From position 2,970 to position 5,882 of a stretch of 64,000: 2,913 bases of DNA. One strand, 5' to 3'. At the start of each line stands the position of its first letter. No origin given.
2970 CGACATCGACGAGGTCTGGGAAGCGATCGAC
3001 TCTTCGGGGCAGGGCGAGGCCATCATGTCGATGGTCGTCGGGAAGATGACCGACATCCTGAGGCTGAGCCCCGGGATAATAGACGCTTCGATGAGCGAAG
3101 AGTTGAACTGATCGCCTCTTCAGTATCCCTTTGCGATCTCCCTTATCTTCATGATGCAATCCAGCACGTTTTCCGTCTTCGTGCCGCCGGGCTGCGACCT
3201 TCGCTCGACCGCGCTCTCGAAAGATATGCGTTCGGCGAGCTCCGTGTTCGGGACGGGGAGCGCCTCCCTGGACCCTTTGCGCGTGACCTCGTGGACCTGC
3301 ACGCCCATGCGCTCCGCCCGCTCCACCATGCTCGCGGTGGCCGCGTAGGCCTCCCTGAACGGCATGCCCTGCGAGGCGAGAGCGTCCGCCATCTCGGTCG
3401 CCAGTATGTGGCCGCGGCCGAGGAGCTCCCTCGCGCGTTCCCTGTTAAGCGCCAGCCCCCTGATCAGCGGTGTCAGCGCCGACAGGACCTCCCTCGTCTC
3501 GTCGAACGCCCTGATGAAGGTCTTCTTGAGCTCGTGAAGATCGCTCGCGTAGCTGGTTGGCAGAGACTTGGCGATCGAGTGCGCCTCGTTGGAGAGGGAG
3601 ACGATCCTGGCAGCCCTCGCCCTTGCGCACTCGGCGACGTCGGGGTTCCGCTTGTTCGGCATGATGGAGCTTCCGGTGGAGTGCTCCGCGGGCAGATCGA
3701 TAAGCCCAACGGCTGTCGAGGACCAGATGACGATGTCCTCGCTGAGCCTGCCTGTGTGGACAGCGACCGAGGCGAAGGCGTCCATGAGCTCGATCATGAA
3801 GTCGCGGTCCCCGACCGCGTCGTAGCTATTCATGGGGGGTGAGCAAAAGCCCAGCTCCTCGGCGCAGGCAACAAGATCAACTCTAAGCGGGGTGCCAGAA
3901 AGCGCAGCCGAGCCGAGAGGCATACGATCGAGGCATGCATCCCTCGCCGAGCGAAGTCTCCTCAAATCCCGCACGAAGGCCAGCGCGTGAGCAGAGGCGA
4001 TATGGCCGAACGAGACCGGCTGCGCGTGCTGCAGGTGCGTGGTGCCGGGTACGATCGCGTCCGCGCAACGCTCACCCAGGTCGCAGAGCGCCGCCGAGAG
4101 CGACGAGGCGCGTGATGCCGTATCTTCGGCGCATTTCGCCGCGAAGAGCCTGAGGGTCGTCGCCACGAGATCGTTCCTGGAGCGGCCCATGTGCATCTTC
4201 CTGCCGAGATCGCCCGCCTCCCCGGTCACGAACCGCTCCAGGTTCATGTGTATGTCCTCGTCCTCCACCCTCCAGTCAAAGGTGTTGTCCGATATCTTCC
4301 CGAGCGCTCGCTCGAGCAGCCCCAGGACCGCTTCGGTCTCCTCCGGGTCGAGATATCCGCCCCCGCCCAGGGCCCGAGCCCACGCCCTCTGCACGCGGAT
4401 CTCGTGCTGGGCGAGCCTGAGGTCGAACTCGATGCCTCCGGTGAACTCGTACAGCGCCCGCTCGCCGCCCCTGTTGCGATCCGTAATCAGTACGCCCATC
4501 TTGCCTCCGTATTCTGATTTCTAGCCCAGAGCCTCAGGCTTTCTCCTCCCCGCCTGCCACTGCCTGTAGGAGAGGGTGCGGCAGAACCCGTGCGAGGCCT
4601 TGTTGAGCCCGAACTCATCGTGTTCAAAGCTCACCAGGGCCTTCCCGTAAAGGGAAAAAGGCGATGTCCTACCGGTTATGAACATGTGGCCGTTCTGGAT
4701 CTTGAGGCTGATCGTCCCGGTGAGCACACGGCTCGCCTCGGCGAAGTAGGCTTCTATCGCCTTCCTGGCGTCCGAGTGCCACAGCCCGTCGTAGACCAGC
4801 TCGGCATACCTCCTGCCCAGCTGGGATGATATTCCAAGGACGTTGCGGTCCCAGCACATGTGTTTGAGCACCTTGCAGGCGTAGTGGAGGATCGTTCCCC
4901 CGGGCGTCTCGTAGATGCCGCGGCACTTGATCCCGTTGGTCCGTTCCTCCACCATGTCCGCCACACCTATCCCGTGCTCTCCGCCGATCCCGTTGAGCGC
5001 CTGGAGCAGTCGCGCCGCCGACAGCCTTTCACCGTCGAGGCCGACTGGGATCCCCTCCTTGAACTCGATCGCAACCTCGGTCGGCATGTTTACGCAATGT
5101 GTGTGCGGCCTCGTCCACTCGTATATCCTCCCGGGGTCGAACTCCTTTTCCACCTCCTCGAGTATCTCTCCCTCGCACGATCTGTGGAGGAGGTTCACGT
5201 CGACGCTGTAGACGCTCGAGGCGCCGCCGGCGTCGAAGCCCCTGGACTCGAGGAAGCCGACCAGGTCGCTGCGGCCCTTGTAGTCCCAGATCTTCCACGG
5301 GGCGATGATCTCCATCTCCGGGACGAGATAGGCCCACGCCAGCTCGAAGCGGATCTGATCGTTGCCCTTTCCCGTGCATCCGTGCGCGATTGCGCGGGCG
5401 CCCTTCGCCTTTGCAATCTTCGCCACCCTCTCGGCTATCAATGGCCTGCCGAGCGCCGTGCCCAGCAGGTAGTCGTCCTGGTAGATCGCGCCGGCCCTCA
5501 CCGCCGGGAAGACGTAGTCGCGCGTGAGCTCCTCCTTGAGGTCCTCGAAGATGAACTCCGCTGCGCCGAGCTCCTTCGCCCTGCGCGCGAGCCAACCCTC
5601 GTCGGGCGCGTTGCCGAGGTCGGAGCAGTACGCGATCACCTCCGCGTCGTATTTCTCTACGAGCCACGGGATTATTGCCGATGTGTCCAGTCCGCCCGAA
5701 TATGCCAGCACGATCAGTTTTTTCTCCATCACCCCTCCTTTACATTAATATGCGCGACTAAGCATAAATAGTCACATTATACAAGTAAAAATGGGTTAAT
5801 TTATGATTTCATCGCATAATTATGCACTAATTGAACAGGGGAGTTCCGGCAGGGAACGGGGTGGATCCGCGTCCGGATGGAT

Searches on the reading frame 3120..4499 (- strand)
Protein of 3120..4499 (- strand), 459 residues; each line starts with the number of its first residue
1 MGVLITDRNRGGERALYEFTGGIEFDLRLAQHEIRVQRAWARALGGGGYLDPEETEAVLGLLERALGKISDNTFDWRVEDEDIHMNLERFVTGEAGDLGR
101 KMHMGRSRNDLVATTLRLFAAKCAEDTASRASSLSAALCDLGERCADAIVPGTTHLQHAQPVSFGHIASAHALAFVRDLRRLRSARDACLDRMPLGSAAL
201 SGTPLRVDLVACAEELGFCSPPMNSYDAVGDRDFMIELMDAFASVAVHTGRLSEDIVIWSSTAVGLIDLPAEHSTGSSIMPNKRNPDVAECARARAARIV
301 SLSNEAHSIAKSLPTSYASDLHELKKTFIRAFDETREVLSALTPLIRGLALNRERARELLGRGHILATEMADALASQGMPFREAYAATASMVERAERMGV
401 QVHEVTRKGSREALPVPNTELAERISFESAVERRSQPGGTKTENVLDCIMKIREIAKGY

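Call 5: search_protein_families(library=pfam, proteins=[window:3120-4499:-], max_evalue=0.01)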
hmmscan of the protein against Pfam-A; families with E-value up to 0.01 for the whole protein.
window:3120-4499:- (459 aa): 2 families
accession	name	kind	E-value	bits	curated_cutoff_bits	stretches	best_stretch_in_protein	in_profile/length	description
PF00206.25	Lyase_1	-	9.1e-52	176.8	27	1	18-300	13-311/312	Lyase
PF14698.11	ASL_C2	-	1.4e-12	48.3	27.3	1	365-432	2-69/69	Argininosuccinate lyase C-terminal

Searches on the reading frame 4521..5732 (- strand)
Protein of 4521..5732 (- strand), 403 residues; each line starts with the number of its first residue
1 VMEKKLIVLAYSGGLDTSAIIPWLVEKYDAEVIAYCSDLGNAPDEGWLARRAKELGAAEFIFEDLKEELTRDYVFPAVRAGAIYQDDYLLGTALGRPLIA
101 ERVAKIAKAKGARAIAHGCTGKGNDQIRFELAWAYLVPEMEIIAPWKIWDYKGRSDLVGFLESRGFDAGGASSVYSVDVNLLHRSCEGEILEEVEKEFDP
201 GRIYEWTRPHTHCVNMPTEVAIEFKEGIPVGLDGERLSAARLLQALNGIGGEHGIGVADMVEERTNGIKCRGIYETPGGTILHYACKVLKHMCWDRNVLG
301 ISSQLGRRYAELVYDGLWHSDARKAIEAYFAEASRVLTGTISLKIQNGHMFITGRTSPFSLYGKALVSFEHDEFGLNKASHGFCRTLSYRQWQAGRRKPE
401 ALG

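Call 5: search_protein_families(library=pfam, proteins=[window:4521-5732:-], max_evalue=0.01)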
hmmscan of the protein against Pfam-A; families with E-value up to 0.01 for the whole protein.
window:4521-5732:- (403 aa): 2 families
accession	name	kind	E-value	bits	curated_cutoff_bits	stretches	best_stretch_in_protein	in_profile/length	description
PF20979.2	Arginosuc_syn_C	-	2e-57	194.7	27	1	175-388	1-213/219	Arginosuccinate synthase C-terminal domain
PF00764.25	Arginosuc_synth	-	1.7e-53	181.5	27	1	7-165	2-160/162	Arginosuccinate synthase N-terminal HUP domain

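Call 52: find_related_loci(query=window:4521-5732:-, collection=genome_contigs, flank=10000)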
Query window:4521-5732:- (403 aa) in genome_contigs; peptide patterns used: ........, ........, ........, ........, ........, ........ (x = any residue, [..] = any of these).
33 stretches matched a pattern; 13 encode a relative of the query (tblastn E <= 1e-3); 13 distinct loci.
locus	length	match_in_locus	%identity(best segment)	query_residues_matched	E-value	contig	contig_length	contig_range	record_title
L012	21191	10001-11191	75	2-398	0e+0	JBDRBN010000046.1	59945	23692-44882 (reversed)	MAG: Pseudomonadota bacterium isolate MEGAHIT-group-1.13 k141_9917952, whole genome shotgun sequence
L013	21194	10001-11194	74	1-398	0e+0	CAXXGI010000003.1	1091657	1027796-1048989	MAG: bacterium isolate 6c96434a-ce13-4ced-a411-5e06885b37c0 genome assembly, contig: contig_3, whole genome shotgun sequ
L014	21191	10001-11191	56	1-397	4e-158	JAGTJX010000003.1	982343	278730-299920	MAG: Lysobacteraceae bacterium isolate WA131c WA131_m101, whole genome shotgun sequence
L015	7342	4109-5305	56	4-401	7e-158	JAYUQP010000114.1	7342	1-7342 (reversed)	MAG: Bdellovibrionales bacterium isolate GL114_DN_metabinner_3 GL114_DN_metabinner_3_113, whole genome shotgun sequence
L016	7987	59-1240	57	4-396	2e-157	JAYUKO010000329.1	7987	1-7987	MAG: Bdellovibrionales bacterium isolate GFS_9251 GFS_9251_328, whole genome shotgun sequence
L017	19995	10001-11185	57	3-397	6e-157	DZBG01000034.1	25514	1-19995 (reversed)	MAG TPA_asm: Bdellovibrio sp. isolate SulCav_PC08_66_38_37_2 SulCav_PC08-66_1201_length_25514_cov_22.666444, whole genom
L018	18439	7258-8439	57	4-396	1e-156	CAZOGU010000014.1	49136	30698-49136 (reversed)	MAG TPA_asm: uncultured Pseudobdellovibrionaceae bacterium isolate SRP302895_co1_309 genome assembly, contig: NODE_1252_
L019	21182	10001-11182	56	4-396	5e-156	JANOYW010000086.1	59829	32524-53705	MAG: Bdellovibrionales bacterium isolate VAR_79_metabat_581 VAR_79_k141_5086034, whole genome shotgun sequence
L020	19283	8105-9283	57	5-396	1e-152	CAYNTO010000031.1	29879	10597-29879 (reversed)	MAG TPA_asm: uncultured Pseudobdellovibrionaceae bacterium isolate SRP329715_co2_24 genome assembly, contig: NODE_3194_l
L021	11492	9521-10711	54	2-397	4e-149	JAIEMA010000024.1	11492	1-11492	MAG: Bacteriovoracaceae bacterium isolate co.spades.CONCOCT.2.5kb_010 c_000000000289, whole genome shotgun sequence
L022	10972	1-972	58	75-398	5e-129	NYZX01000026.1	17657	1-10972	MAG: Bdellovibrionaceae bacterium isolate ARS45 80762, whole genome shotgun sequence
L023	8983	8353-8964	64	4-207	1e-88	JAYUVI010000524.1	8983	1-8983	MAG: Bdellovibrionales bacterium isolate GL124_DN_metabinner_1 GL124_DN_metabinner_1_523, whole genome shotgun sequence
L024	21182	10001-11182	57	4-396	2e-156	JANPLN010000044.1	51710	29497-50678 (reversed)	MAG: Bdellovibrionales bacterium isolate VAR_61_concoct_220 VAR_61_k141_1318835, whole genome shotgun sequence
